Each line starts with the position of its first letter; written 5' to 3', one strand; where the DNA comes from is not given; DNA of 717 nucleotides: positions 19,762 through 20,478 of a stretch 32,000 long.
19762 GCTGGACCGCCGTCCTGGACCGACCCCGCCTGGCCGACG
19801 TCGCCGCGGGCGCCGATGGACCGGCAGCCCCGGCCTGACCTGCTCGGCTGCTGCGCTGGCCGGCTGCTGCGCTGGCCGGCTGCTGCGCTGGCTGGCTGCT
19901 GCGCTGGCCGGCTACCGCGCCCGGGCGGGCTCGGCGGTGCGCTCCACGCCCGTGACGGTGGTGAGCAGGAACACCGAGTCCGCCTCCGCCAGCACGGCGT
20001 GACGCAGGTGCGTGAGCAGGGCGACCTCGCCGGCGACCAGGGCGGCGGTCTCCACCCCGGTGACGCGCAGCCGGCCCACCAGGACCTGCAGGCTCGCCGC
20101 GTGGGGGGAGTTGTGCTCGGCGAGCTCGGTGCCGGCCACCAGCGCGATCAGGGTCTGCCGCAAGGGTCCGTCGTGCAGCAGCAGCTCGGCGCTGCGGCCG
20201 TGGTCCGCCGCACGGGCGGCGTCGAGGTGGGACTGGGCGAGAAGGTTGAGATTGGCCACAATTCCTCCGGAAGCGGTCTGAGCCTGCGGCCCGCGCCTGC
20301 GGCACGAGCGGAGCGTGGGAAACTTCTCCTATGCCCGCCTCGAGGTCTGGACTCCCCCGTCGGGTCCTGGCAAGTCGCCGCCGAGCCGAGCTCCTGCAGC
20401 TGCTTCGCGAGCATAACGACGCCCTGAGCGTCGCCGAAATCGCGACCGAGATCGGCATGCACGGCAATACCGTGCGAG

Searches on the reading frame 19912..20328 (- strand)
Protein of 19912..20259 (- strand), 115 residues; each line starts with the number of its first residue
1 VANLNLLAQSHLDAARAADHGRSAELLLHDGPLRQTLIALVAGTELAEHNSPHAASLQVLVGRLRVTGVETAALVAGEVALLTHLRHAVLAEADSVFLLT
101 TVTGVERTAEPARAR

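Call 12: search_protein_families(library=pfam, proteins=[window:19912-20259:-], max_evalue=0.001)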
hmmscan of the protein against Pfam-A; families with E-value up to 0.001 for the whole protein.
window:19912-20259:- (115 aa): 0 families

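Call 66: search_protein_families(library=pfam, proteins=[window:19915-20259:-], max_evalue=0.01)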
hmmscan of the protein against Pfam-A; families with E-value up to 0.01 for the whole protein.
window:19915-20259:- (115 aa): 0 families

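Call 79: search_protein_families(library=ncbifam, proteins=[window:19915-20259:-], max_evalue=0.001)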
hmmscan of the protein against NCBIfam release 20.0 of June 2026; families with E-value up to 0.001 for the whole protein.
window:19915-20259:- (115 aa): 0 families

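Call 102: search_protein_families(library=pfam, proteins=[window:19915-20259:-, window:19915-20328:-], max_evalue=10)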
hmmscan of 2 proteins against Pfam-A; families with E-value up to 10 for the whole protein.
window:19915-20259:- (115 aa): 1 family
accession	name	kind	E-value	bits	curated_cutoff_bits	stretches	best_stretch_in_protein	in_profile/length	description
PF01967.27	MoaC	-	0.11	13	27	1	45-83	73-111/136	MoaC family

window:19915-20328:- (138 aa): 1 family
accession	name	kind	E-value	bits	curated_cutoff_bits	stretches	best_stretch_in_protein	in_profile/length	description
PF01967.27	MoaC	-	0.13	12.7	27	1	68-106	73-111/136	MoaC family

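Call 103: search_solved_structures(query=window:19915-20259:-, max_evalue=10)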
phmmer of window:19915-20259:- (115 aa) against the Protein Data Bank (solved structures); distinct sequences matched with E-value up to 10: 1.
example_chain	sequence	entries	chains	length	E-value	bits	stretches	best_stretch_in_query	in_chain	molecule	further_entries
1yhf_A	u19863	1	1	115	0.15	15.7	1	31-99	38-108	hypothetical protein SPy1581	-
